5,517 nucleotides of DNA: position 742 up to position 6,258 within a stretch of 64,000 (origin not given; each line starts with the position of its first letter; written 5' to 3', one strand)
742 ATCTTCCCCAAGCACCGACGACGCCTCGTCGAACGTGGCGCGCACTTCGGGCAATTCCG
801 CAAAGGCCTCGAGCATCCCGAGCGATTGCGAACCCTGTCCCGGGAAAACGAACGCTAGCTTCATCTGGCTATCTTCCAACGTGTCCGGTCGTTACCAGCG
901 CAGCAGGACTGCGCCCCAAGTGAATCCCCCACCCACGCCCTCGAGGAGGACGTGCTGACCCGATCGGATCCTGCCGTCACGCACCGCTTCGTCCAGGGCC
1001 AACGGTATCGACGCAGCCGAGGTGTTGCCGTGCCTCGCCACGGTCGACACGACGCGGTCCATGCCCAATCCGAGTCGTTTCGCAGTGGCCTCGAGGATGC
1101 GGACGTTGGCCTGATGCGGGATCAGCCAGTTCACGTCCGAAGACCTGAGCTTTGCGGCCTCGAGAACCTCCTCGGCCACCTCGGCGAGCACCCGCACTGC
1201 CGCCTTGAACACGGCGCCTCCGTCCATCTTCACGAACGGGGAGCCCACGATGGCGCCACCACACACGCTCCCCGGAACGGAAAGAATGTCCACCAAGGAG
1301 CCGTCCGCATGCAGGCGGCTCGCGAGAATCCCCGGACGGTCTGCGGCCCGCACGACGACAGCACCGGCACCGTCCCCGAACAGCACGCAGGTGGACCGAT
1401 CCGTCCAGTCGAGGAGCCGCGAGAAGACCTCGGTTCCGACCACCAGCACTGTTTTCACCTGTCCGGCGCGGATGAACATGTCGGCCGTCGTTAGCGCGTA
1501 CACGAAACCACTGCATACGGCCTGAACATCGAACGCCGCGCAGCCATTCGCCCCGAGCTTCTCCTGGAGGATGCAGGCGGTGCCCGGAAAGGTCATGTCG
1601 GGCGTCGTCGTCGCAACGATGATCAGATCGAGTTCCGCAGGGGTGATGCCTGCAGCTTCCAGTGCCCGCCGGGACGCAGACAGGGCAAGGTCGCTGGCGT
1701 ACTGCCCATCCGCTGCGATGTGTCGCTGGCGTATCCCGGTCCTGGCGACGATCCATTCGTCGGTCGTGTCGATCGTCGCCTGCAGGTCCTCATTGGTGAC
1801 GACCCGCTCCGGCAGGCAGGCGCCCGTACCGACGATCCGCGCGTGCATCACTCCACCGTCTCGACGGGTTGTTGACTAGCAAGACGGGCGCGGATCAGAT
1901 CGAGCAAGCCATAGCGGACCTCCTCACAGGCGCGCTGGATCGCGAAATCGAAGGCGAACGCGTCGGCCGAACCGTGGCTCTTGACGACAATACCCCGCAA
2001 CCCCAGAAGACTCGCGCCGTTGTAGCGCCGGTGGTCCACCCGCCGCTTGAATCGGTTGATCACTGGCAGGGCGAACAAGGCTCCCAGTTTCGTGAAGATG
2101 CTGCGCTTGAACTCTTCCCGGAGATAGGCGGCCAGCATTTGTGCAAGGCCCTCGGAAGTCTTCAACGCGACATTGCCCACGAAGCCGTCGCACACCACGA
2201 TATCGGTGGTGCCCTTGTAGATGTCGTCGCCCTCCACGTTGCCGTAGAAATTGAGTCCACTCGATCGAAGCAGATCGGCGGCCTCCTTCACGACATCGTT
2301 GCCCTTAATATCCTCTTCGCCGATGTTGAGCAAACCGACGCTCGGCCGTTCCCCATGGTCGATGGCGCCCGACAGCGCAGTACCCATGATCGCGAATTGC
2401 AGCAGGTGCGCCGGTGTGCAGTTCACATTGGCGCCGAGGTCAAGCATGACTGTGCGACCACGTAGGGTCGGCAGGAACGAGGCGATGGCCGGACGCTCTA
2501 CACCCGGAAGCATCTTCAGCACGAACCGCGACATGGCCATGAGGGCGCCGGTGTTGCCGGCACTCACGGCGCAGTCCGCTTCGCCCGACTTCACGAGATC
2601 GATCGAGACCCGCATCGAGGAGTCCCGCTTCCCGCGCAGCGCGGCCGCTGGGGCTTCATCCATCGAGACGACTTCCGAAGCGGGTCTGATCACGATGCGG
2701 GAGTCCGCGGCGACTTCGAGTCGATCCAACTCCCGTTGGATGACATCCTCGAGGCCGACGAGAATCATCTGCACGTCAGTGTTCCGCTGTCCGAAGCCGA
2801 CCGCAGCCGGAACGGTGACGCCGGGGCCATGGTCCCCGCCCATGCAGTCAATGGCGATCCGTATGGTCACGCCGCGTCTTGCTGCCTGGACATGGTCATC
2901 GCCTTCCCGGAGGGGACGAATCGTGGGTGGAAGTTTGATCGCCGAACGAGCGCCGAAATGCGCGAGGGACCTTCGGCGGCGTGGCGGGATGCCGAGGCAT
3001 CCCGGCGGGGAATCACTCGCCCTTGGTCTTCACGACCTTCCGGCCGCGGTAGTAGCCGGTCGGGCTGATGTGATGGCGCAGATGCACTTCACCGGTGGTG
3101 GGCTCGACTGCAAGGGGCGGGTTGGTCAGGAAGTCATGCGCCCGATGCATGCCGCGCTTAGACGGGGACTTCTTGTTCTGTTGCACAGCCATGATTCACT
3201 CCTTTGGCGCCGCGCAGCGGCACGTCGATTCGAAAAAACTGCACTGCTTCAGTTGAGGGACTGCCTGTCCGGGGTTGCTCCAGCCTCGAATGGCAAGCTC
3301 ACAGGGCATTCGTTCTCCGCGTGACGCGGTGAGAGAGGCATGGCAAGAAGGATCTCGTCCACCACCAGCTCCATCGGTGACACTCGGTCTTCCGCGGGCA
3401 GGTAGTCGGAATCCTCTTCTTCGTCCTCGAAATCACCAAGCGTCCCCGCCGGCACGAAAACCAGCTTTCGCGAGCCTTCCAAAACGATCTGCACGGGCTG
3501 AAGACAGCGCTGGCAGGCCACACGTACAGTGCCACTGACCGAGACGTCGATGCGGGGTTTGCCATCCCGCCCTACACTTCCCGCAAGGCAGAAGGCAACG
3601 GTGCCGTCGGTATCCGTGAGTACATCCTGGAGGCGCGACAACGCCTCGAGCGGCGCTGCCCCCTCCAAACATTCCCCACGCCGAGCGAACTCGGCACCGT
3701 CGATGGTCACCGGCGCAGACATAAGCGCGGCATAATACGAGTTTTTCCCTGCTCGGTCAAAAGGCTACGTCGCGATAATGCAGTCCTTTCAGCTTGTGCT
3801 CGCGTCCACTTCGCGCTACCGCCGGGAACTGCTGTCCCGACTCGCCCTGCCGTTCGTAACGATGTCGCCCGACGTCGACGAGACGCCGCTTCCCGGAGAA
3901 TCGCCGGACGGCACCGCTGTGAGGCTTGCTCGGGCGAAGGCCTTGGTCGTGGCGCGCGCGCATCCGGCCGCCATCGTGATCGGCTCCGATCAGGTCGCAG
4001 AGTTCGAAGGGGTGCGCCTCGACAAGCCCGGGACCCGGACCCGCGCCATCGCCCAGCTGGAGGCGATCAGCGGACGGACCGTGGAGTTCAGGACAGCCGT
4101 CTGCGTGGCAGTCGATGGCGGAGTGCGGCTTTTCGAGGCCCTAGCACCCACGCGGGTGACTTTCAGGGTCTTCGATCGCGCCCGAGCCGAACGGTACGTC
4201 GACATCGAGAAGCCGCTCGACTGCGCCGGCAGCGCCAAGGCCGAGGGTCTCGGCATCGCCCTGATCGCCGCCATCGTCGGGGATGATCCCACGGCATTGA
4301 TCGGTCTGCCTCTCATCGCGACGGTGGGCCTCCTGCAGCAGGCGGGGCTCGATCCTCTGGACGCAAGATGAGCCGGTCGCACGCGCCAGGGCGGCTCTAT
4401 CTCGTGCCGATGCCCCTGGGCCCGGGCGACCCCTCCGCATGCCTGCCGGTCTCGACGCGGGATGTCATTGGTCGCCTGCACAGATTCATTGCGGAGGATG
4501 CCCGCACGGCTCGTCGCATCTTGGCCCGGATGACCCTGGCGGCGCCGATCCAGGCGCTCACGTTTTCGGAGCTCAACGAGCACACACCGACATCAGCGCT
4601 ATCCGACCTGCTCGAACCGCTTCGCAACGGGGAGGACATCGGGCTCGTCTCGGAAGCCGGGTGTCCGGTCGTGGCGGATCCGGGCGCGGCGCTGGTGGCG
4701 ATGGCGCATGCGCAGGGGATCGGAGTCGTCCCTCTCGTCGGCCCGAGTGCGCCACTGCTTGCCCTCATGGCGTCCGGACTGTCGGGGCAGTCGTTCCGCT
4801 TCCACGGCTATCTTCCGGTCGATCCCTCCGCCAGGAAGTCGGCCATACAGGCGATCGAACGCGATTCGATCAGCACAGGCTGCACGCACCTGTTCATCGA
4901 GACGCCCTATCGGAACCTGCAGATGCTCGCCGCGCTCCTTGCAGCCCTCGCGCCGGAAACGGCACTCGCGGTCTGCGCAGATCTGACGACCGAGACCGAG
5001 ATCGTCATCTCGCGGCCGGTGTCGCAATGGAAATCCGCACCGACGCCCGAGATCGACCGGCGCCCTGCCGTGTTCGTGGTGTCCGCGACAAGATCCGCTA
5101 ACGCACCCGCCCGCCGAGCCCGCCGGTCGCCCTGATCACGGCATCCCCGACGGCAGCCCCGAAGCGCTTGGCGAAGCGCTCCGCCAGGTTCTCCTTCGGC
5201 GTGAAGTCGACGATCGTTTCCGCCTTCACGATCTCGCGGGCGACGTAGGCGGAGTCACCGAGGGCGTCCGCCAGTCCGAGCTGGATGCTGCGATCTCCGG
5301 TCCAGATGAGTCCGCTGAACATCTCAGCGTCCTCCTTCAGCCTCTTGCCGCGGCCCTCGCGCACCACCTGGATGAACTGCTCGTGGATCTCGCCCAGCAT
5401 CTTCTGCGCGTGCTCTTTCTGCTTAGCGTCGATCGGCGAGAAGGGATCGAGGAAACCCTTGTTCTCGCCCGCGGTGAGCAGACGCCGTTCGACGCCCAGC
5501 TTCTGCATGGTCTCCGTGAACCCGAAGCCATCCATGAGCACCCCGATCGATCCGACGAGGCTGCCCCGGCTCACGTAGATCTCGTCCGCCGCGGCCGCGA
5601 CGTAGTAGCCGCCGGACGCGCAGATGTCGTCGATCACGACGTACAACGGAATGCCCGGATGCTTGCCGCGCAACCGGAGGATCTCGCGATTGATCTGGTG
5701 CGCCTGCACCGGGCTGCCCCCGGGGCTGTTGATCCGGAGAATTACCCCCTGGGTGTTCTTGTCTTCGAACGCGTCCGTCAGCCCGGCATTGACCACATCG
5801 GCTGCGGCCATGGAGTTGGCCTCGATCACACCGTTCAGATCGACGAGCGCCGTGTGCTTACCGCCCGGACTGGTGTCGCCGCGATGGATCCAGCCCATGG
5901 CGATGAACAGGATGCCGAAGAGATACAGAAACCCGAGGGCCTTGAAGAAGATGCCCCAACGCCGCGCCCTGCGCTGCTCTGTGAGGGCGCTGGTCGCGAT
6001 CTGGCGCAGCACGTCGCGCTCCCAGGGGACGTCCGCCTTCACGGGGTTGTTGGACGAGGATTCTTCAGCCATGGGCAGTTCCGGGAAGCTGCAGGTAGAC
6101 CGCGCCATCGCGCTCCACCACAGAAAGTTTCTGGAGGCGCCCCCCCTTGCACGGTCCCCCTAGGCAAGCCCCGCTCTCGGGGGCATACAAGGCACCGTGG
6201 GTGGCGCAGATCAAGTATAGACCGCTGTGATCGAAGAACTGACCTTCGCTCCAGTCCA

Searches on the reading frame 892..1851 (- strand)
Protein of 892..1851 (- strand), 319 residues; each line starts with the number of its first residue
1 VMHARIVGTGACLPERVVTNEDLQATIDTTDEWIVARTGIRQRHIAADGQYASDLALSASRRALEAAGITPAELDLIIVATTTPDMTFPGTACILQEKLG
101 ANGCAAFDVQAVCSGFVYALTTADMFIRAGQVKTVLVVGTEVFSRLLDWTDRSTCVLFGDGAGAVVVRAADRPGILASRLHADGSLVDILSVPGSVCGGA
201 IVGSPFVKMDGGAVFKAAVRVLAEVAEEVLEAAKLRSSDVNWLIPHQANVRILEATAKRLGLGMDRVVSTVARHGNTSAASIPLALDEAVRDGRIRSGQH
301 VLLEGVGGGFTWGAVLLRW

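Call 34: search_protein_families(library=pfam, proteins=[window:892-1851:-], max_evalue=0.00001)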
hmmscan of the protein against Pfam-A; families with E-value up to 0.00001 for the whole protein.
window:892-1851:- (319 aa): 3 families
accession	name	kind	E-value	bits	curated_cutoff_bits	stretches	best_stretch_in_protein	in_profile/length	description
PF08541.16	ACP_syn_III_C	-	2.5e-38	130.6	26.6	1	230-319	1-90/90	3-Oxoacyl-[acyl-carrier-protein (ACP)] synthase III C terminal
PF08545.16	ACP_syn_III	-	2e-33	114.6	24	1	107-184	1-80/80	3-Oxoacyl-[acyl-carrier-protein (ACP)] synthase III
PF00108.29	Thiolase_N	-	4.1e-09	36.6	26.4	1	36-145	7-117/260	Thiolase, N-terminal domain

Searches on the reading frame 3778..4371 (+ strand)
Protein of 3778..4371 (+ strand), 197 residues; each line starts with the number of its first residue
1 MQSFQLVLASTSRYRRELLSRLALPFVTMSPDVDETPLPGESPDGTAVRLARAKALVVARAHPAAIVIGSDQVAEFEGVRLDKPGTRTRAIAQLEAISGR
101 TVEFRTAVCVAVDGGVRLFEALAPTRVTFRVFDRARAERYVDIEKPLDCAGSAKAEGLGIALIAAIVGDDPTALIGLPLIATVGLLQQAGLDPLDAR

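Call 34: search_protein_families(library=pfam, proteins=[window:3778-4371:+], max_evalue=0.00001)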
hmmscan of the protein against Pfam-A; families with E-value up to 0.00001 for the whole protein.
window:3778-4371:+ (197 aa): 1 family
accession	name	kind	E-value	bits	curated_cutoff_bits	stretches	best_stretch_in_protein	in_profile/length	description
PF02545.19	Maf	-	3.4e-47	161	27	1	5-188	1-186/187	Maf-like protein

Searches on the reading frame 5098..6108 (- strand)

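Call 34: search_protein_families(library=pfam, proteins=[window:5098-6108:-], max_evalue=0.00001)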
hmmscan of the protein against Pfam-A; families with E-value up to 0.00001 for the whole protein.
window:5098-6108:- (336 aa): 2 families
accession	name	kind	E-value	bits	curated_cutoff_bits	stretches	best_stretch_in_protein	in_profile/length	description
PF01343.23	Peptidase_S49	-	1.1e-34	120.1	24.9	1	151-294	5-148/154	Peptidase family S49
PF25145.1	NfeD1b_N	-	6e-07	29.7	40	1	108-191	21-98/189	NfeD1b, N-terminal domain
